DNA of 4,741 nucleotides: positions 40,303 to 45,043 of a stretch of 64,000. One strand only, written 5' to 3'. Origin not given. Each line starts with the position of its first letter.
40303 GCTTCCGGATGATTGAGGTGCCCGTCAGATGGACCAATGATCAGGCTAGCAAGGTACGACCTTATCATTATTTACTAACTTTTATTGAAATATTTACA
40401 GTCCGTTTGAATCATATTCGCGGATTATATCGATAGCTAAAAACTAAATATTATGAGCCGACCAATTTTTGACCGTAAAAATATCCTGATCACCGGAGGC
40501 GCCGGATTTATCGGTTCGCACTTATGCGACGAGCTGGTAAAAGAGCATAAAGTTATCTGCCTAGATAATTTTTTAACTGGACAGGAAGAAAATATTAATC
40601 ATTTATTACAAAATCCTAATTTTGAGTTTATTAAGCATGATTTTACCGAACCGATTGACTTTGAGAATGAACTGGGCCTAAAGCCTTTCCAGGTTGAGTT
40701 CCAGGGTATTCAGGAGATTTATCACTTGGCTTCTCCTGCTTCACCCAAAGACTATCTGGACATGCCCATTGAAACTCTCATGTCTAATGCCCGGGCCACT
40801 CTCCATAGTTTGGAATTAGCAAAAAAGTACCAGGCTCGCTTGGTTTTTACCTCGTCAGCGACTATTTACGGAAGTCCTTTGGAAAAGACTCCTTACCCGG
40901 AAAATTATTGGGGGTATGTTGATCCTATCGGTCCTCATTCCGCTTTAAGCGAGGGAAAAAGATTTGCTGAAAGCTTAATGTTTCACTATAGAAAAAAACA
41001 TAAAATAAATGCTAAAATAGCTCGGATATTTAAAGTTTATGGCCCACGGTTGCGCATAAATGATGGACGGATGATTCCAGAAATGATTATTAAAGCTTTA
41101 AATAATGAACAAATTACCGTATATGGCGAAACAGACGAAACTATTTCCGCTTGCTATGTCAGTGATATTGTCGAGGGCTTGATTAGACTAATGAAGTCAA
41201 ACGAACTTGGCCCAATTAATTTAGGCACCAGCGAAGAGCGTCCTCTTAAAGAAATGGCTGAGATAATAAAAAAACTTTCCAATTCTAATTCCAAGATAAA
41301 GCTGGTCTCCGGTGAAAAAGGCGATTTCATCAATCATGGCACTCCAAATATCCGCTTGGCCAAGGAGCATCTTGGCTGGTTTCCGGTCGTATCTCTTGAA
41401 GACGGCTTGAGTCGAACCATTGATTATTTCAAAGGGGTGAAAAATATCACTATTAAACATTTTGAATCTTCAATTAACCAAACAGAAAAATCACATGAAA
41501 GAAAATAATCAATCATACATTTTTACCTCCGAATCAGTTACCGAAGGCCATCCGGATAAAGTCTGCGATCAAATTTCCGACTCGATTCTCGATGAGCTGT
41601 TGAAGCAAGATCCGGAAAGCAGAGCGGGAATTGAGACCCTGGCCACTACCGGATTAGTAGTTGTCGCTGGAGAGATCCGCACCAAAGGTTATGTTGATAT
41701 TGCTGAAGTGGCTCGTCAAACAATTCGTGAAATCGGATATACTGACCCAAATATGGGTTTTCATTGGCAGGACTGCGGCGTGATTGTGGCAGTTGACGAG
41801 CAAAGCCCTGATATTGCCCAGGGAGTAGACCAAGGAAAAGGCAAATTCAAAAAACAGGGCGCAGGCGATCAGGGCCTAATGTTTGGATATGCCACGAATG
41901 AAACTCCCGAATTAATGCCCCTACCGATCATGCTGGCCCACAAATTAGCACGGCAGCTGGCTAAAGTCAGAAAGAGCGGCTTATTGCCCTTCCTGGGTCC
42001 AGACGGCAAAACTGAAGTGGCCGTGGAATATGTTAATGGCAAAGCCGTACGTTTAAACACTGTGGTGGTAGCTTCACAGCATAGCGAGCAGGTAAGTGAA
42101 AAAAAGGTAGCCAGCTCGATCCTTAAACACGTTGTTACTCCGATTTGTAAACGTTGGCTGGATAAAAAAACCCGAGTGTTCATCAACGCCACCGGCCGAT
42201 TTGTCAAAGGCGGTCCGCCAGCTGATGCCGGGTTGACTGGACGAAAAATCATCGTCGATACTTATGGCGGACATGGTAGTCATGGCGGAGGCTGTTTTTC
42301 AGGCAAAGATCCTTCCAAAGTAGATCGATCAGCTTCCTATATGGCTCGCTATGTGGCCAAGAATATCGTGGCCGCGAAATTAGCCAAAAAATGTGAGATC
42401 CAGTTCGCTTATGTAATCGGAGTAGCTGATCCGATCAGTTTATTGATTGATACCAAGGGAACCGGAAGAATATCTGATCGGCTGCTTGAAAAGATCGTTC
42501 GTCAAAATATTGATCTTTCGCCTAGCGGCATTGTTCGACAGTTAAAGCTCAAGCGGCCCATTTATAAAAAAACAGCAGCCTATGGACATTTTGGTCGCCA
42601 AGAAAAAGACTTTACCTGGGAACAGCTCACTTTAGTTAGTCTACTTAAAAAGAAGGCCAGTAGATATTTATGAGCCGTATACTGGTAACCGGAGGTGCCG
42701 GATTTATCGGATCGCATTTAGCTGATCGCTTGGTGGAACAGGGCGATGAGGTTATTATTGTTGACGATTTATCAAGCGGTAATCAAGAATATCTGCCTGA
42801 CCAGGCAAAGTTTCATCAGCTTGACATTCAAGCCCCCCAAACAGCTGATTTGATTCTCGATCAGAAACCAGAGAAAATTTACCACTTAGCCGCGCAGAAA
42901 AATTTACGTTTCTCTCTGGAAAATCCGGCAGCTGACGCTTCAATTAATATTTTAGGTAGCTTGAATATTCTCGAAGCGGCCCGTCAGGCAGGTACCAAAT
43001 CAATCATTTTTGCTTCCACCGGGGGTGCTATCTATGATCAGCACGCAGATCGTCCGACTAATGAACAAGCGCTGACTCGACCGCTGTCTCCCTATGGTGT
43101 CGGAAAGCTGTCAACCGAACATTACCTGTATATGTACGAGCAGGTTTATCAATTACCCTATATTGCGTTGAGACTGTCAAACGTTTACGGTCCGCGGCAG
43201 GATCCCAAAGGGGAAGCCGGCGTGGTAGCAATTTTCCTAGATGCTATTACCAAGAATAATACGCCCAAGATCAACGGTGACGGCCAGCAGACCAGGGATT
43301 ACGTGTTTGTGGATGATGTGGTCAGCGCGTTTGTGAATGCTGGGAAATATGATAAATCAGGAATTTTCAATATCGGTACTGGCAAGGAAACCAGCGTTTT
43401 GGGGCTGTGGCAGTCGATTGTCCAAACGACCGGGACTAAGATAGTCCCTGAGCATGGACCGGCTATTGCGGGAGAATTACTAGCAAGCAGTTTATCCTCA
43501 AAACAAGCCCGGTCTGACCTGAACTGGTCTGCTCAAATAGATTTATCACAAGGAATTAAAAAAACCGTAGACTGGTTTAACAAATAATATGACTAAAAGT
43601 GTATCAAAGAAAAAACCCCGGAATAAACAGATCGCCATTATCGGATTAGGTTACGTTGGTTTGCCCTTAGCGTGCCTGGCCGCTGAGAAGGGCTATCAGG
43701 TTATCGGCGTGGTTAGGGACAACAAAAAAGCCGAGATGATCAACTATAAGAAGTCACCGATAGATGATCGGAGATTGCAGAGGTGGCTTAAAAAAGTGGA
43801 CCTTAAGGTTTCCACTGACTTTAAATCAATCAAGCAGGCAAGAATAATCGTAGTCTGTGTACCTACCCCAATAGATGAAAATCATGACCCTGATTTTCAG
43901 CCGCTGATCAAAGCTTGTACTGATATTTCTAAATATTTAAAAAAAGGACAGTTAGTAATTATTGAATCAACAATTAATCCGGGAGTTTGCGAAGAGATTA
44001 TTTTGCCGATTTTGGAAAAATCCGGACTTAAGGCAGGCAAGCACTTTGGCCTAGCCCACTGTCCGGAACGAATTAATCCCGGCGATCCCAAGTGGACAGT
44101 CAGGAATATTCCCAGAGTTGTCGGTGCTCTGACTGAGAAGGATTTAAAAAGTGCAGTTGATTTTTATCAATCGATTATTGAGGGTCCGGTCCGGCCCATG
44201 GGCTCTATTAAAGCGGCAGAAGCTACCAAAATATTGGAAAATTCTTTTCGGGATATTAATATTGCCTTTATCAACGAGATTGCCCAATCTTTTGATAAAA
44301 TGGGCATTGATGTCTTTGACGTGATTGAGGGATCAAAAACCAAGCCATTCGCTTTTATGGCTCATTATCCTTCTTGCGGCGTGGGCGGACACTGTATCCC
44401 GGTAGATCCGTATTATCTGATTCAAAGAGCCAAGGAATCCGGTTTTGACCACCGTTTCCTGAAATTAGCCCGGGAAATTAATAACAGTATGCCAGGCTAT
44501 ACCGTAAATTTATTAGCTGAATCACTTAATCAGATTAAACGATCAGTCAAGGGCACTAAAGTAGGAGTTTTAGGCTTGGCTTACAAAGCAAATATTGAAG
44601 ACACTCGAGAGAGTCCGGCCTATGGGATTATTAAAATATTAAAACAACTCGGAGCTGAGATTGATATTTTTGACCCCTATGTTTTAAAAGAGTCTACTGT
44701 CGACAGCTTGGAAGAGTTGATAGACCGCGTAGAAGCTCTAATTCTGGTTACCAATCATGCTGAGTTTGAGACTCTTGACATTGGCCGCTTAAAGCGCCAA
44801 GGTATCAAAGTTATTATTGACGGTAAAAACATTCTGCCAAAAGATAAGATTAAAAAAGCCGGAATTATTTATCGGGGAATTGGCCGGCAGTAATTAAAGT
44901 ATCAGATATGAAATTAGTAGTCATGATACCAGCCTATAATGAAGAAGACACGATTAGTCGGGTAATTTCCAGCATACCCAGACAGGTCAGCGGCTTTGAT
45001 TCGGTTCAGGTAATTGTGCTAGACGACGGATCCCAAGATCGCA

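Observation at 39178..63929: About 25-kb surface-glycan assembly locus built around polyprenyl-phosphate-sugar donors and several GT-C-like membrane enzymes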

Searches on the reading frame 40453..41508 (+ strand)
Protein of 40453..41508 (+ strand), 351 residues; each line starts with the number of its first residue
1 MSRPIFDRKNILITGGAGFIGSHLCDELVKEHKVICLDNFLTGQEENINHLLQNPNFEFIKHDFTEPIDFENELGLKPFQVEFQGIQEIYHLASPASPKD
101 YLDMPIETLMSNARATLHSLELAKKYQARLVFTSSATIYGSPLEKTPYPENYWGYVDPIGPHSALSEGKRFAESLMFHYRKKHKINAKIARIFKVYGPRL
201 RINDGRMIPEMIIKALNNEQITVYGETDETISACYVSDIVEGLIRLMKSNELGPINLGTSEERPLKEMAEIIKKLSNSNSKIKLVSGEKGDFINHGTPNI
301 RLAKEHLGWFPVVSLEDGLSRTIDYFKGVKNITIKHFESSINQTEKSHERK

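Call 3: search_protein_families(library=pfam, proteins=[window:40453-41508:+], max_evalue=0.01)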
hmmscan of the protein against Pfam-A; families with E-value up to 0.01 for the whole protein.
window:40453-41508:+ (351 aa): 7 families
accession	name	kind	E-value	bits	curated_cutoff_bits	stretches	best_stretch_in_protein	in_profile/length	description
PF01370.27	Epimerase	-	5e-41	141.1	20.9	1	11-253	1-231/240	NAD dependent epimerase/dehydratase family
PF16363.11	GDP_Man_Dehyd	-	3.5e-39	135.6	27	1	12-321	1-331/332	GDP-mannose 4,6 dehydratase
PF07993.18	NAD_binding_4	-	3.6e-08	33.3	20.1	1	13-224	1-238/258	Male sterility protein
PF01073.25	3Beta_HSD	-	3.1e-07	30.1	22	1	12-241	1-223/280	3-beta hydroxysteroid dehydrogenase/isomerase family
PF04321.23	RmlD_sub_bind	-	1.2e-05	24.9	27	1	10-252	2-202/287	RmlD substrate binding domain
PF02719.21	Polysacc_synt_2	-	0.0005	19.8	20.2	1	11-130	1-122/293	Polysaccharide biosynthesis protein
PF00106.31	adh_short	-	0.0024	17.8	26.6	1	9-69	1-63/195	short chain dehydrogenase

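Call 8: search_protein_families(library=ncbifam, proteins=[window:40453-41508:+], max_evalue=0.01)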
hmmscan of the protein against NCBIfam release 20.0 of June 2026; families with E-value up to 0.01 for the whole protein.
window:40453-41508:+ (351 aa): 24 families
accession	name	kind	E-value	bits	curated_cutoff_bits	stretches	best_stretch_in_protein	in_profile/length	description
TIGR01181.1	dTDP_gluc_dehyt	equivalog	4.2e-35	121.4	365.1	1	10-328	1-313/321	dTDP-glucose 4,6-dehydratase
TIGR01179.1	galE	equivalog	4e-27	94.9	262.3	1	10-322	1-321/332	UDP-glucose 4-epimerase GalE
TIGR04180.1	EDH_00030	hypoth_equivalog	2e-22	79.6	475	1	11-283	1-263/297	NAD-dependent 4,6-dehydratase LegB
TIGR02197.1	heptose_epim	equivalog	1.2e-21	77.2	274.6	1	11-323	1-310/316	ADP-glyceromanno-heptose 6-epimerase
NF005998.1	PRK08125.1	equivalog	1.6e-20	73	777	1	7-326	314-649/649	bifunctional UDP-4-amino-4-deoxy-L-arabinose formyltransferase/UDP-glucuronic acid oxidase ArnA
NF008872.0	PRK11908.1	equivalog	1.4e-19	70.4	294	1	9-329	2-338/349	bifunctional UDP-4-keto-pentose/UDP-xylose synthase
NF007582.0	PRK10217.1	equivalog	1.2e-16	60.8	698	1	9-327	2-332/355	dTDP-glucose 4,6-dehydratase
NF007490.0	PRK10084.1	subfamily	5.6e-15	55.2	649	1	10-341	2-348/361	dTDP-glucose 4,6-dehydratase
NF011728.1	PRK15181.1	equivalog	1.1e-13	51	760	1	7-325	14-336/348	Vi polysaccharide biosynthesis UDP-N-acetylglucosaminuronic acid C-4 epimerase TviC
NF007956.0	PRK10675.1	subfamily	1.5e-11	44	394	1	10-153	2-141/338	UDP-glucose 4-epimerase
TIGR02622.1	CDP_4_6_dhtase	equivalog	1.5e-10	40.8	278.45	1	5-331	1-335/352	CDP-glucose 4,6-dehydratase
NF043036.1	ErythonDh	equivalog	1.2e-09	37.9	325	1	10-192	2-176/321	D-erythronate dehydrogenase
NF047922.1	GDPFucSynFcl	equivalog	2e-09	37.3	500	1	128-326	98-301/308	GDP-L-fucose synthase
TIGR03466.1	HpnA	hypoth_equivalog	7.5e-07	28.3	367.65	1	10-278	2-248/327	hopanoid-associated sugar epimerase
NF042422.1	oxyalk_red_OleD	equivalog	1.6e-05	24.4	580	1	10-38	2-31/329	2-alkyl-3-oxoalkanoate reductase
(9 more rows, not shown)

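Call 76: search_solved_structures(query=window:40453-41508:+, max_evalue=1e-10)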
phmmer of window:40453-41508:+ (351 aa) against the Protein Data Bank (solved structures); distinct sequences matched with E-value up to 1e-10: 72 (the best 60 are shown).
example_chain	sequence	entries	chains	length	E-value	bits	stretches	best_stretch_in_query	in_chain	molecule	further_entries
2b69_A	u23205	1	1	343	2.2e-87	296.8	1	7-327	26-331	UDP-glucuronate decarboxylase 1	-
4gll_A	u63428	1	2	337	2.3e-87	296.8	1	7-327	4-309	UDP-glucuronic acid decarboxylase 1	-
4m55_A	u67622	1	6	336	1.2e-86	294.3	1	7-327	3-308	UDP-glucuronic acid decarboxylase 1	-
4lk3_A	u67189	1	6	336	1.7e-86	293.9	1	7-327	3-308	UDP-glucuronic acid decarboxylase 1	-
4zrm_A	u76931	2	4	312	1.5e-30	109.9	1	9-327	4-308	UDP-glucose 4-epimerase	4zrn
8rdi_A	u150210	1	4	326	4e-28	102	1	10-323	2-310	SDR family NAD(P)-dependent oxidoreductase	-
8rdg_A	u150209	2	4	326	4.4e-28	101.8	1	10-323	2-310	SDR family NAD(P)-dependent oxidoreductase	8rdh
6dnt_A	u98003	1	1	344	1.6e-26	96.7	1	8-301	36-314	NAD-dependent epimerase/dehydratase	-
3ehe_A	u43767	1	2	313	3.7e-26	95.5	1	11-319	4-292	UDP-glucose 4-epimerase (GalE-1)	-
7ys8_A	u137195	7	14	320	3.7e-26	95.5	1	11-328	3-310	UDP-glucose 4-epimerase | UDP-glucose 4-epimerase along with EC 5.1.3.2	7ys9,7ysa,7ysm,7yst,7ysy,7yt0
6bwl_A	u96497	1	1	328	5.5e-26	94.9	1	10-330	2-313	Pal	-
6wjb_A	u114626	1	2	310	2.6e-24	89.5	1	9-321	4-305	NAD-dependent epimerase/dehydratase family protein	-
8vr2_A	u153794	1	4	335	3.5e-24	89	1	9-328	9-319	NAD-dependent epimerase/dehydratase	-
6zl6_A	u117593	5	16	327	7.6e-24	87.9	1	10-328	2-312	Epimerase domain-containing protein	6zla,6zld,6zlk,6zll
6pmh_A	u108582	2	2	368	9.4e-24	87.6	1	6-326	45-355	UDP-glucose 4-epimerase related protein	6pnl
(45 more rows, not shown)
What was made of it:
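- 40453..41508 (+): UDP-glucuronate decarboxylase (UXS)-like SDR. phmmer against human UXS1 (2b69, 4gll): E 2e-87, 297 bits, residues 7-327 (call 76).
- On UDP-glucuronate decarboxylase (UXS): The next non-UXS hit scores 110 bits (call 76).
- Checked: The first 'epimerase' (40453-41508) is UDP-glucuronate-decarboxylase-like: human UXS1, E 2e-87 (call 76).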

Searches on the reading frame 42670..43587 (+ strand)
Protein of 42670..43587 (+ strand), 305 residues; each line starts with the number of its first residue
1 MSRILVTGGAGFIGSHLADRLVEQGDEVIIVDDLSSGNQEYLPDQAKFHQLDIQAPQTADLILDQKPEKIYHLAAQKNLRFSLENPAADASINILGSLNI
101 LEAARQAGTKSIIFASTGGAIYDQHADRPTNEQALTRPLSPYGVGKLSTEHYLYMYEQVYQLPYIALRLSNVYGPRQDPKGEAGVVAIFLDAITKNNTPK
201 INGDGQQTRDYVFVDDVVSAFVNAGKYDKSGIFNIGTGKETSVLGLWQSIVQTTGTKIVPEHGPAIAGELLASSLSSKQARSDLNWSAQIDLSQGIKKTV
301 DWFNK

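Call 3: search_protein_families(library=pfam, proteins=[window:42670-43587:+], max_evalue=0.01)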
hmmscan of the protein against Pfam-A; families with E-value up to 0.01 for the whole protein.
window:42670-43587:+ (305 aa): 10 families
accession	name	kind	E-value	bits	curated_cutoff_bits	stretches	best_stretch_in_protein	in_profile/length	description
PF01370.27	Epimerase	-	5.6e-59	199.9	20.9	1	4-236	1-240/240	NAD dependent epimerase/dehydratase family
PF16363.11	GDP_Man_Dehyd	-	1.3e-54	186.3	27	1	5-298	1-331/332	GDP-mannose 4,6 dehydratase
PF04321.23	RmlD_sub_bind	-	4.1e-18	65.9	27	1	3-259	2-239/287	RmlD substrate binding domain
PF01073.25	3Beta_HSD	-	3e-17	63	22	1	5-226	1-230/280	3-beta hydroxysteroid dehydrogenase/isomerase family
PF02719.21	Polysacc_synt_2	-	2.5e-16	60.2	20.2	1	4-258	1-251/293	Polysaccharide biosynthesis protein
PF07993.18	NAD_binding_4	-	1.5e-11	44.4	20.1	1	65-220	87-257/258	Male sterility protein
PF13460.12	NAD_binding_10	-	2.7e-05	24.6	27.2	1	8-169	1-143/184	NAD(P)H-binding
PF00106.31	adh_short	-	0.00063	19.7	26.6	1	4-65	3-70/195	short chain dehydrogenase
PF05368.20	NmrA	-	0.00095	19.3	27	1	2-127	3-117/298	NmrA-like family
PF08659.16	KR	-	0.0047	17.3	22.6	1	4-31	3-30/180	KR domain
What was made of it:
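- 42670..43587 (+): GalE/TviC-like SDR 4-epimerase candidate. Epimerase, 5.6e-59 (call 3).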

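Call 26: search_protein_families(library=ncbifam, proteins=[window:42670-43587:+], max_evalue=0.00001)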
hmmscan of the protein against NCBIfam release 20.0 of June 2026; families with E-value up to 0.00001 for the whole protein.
window:42670-43587:+ (305 aa): 28 families (the best 25 are shown)
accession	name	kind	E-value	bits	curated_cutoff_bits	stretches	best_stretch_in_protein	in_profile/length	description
TIGR01179.1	galE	equivalog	2.1e-50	171.4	262.3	1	3-304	1-326/332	UDP-glucose 4-epimerase GalE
TIGR01181.1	dTDP_gluc_dehyt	equivalog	3.9e-44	151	365.1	1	3-304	1-312/321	dTDP-glucose 4,6-dehydratase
TIGR04180.1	EDH_00030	hypoth_equivalog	1e-35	123.2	475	1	4-258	1-260/297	NAD-dependent 4,6-dehydratase LegB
NF011728.1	PRK15181.1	equivalog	5.5e-35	121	760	1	3-303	17-337/348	Vi polysaccharide biosynthesis UDP-N-acetylglucosaminuronic acid C-4 epimerase TviC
TIGR02197.1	heptose_epim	equivalog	5.3e-34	117.8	274.6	1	4-256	1-262/316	ADP-glyceromanno-heptose 6-epimerase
NF007582.0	PRK10217.1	equivalog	1.2e-29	103.5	698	1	1-302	1-330/355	dTDP-glucose 4,6-dehydratase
NF007490.0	PRK10084.1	subfamily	1.6e-29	103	649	2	132-303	157-334/361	dTDP-glucose 4,6-dehydratase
NF007956.0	PRK10675.1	subfamily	1.7e-28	99.8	394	1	3-303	2-329/338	UDP-glucose 4-epimerase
NF008360.0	PRK11150.1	equivalog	3.2e-23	82.4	452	1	113-252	112-252/310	ADP-glyceromanno-heptose 6-epimerase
NF047922.1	GDPFucSynFcl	equivalog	6.2e-22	78.4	500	1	2-303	3-301/308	GDP-L-fucose synthase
TIGR02622.1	CDP_4_6_dhtase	equivalog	1.9e-19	70.1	278.45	1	3-125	6-136/352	CDP-glucose 4,6-dehydratase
TIGR01472.1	gmd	equivalog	9.8e-19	67.7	415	1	5-258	4-272/342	GDP-mannose 4,6-dehydratase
TIGR03466.1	HpnA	hypoth_equivalog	6.4e-16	58.1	367.65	1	3-258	2-250/327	hopanoid-associated sugar epimerase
TIGR01214.1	rmlD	equivalog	7.4e-16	58.1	224.05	1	3-258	1-230/285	dTDP-4-dehydrorhamnose reductase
NF043036.1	ErythonDh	equivalog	9.4e-16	57.9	325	1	3-158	2-165/321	D-erythronate dehydrogenase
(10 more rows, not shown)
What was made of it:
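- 42670..43587 (+): NCBIfam GalE at 171 bits and TviC at 121 bits, both below cut-off (call 26).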

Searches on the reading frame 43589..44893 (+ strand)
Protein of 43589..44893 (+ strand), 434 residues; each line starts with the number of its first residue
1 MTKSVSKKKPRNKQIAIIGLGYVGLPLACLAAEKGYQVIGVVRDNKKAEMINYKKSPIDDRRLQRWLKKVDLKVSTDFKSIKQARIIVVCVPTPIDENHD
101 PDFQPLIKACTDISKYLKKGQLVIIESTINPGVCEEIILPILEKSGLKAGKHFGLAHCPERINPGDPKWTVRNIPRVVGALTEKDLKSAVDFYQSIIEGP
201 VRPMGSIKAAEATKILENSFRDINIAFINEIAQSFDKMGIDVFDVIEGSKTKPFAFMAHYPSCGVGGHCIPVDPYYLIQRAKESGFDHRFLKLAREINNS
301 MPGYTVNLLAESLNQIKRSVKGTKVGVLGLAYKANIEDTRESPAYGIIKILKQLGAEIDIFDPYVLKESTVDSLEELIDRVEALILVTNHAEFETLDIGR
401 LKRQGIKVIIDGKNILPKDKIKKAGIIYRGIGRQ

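Call 3: search_protein_families(library=pfam, proteins=[window:43589-44893:+], max_evalue=0.01)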
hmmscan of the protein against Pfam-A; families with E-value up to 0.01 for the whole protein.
window:43589-44893:+ (434 aa): 11 families
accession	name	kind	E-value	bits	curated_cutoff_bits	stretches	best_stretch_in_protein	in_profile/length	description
PF03721.20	UDPG_MGDP_dh_N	-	2.1e-42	145.2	27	1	14-187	2-181/187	UDP-glucose/GDP-mannose dehydrogenase family, NAD binding domain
PF00984.24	UDPG_MGDP_dh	-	1.5e-30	105.6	25.4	1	209-299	2-93/94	UDP-glucose/GDP-mannose dehydrogenase family, central domain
PF03720.21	UDPG_MGDP_dh_C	-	4.1e-23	82.1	30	1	326-416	1-101/103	UDP-glucose/GDP-mannose dehydrogenase family, UDP binding domain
PF03446.21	NAD_binding_2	-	1.4e-07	32.1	21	1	14-137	1-103/161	NAD binding domain of 6-phosphogluconate dehydrogenase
PF02558.23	ApbA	-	2.3e-06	27.7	22.2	1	15-112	1-95/150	Ketopantoate reductase PanE/ApbA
PF01210.29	NAD_Gly3P_dh_N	-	4.6e-06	27.1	23.1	1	14-97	1-83/158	NAD-dependent glycerol-3-phosphate dehydrogenase N-terminus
PF02826.25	2-Hacid_dh_C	-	1.2e-05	25.2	25.1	1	5-71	29-93/178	D-isomer specific 2-hydroxyacid dehydrogenase, NAD binding domain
PF03807.23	F420_oxidored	-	0.00011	23.2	21.6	1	14-93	1-69/94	NADP oxidoreductase coenzyme F420-dependent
PF07992.20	Pyr_redox_2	-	0.0043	16.9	26.1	1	7-83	139-211/291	Pyridine nucleotide-disulphide oxidoreductase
PF15990.10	UPF0767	-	0.0047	17.5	27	0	22-84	15-72/83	UPF0767 family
PF00070.33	Pyr_redox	-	0.0095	16.9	22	0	15-46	2-33/82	Pyridine nucleotide-disulphide oxidoreductase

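Call 26: search_protein_families(library=ncbifam, proteins=[window:43589-44893:+], max_evalue=0.00001)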
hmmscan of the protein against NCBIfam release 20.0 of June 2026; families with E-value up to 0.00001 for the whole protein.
window:43589-44893:+ (434 aa): 11 families
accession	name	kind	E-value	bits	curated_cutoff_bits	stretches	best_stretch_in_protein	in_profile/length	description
TIGR03026.1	NDP-sugDHase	subfamily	4.8e-125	417.6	189.8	1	14-414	2-413/413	nucleotide sugar dehydrogenase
NF040825.1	UDPMaNacDH_Arch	equivalog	8.7e-94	314.7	750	1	14-433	2-415/418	UDP-N-acetyl-D-mannosamine dehydrogenase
NF008286.0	PRK11064.1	equivalog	7e-68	229.1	459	1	13-413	4-416/420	UDP-N-acetyl-D-mannosamine dehydrogenase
NF011729.0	PRK15182.1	equivalog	4e-67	226.8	592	1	14-396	8-394/425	Vi polysaccharide biosynthesis UDP-N-acetylglucosamine C-6 dehydrogenase TviB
NF041297.1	UDPGDh_AglM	equivalog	3.4e-52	177.8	670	1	14-430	2-427/429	UDP-glucose 6-dehydrogenase AglM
NF047673.2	TeichurnBiosyTuaD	equivalog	1.7e-48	165.9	700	1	13-433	2-431/439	UDP-glucose 6-dehydrogenase TuaD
NF011631.0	PRK15057.1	equivalog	4.9e-18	65.4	757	1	14-373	2-347/388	UDP-glucose 6-dehydrogenase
NF000947.0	PRK00094.2-5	equivalog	1.2e-06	28.3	251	1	12-93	4-83/323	NAD(P)H-dependent glycerol-3-phosphate dehydrogenase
NF000942.0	PRK00094.1-4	subfamily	2.7e-06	26.8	257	1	13-111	3-100/334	NAD(P)H-dependent glycerol-3-phosphate dehydrogenase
NF000944.0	PRK00094.2-2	equivalog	2.7e-06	26.5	603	1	3-108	11-115/371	NAD(P)H-dependent glycerol-3-phosphate dehydrogenase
NF000946.0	PRK00094.2-4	equivalog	5.5e-06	25.6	455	0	12-93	4-84/342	NAD(P)H-dependent glycerol-3-phosphate dehydrogenase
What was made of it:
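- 43589..44893 (+): NDP-sugar 6-dehydrogenase of the WecC/Cap5O (UDP-HexNAc) branch. TIGR03026 at 418 bits (call 26).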

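Call 77: search_solved_structures(query=window:43589-44893:+, max_evalue=1e-20)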
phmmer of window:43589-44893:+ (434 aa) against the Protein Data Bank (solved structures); distinct sequences matched with E-value up to 1e-20: 12.
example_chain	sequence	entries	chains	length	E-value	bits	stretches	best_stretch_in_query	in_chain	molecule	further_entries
4r16_A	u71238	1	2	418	1e-83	284.5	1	14-433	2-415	418aa long hypothetical UDP-N-acetyl-D-mannosaminuronic acid dehydrogenase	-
3g79_A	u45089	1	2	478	1.6e-74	254.3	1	7-434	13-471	NDP-N-acetyl-D-galactosaminuronic acid dehydrogenase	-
3ojl_A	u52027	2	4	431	1.3e-70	241.4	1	13-417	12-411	Cap5O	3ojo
4xr9_A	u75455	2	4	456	2.6e-64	220.6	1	10-433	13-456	CalS8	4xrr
4a7p_A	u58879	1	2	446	1.3e-37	132.7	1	14-433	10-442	UDP-GLUCOSE DEHYDROGENASE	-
3gg2_A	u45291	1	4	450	1.3e-37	132.7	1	14-416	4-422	Sugar dehydrogenase, UDP-glucose/GDP-mannose dehydrogenase family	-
2y0e_A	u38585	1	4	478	3.8e-35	124.6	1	14-433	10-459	UDP-GLUCOSE DEHYDROGENASE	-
1mfz_A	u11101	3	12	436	1.1e-34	123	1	14-367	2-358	GDP-mannose 6-dehydrogenase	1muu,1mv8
2y0c_A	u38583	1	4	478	6.8e-34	120.4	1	14-433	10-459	UDP-GLUCOSE DEHYDROGENASE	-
2y0d_A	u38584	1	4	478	6.8e-34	120.4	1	14-433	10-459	UDP-GLUCOSE DEHYDROGENASE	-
3vtf_A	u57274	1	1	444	2e-33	118.9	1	14-416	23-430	UDP-glucose 6-dehydrogenase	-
1dli_A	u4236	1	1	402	6.1e-21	77.8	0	200-398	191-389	UDP-GLUCOSE DEHYDROGENASE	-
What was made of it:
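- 43589..44893 (+): PDB 4r16 (1e-83), 3g79 and Cap5O, against UDP-Glc dehydrogenase at only 1e-37 (call 77).
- Checked: MetK (41495-42673) and a WecC/Cap5O-like NDP-sugar dehydrogenase (43589-44893) also sit inside the locus (calls 3, 77).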
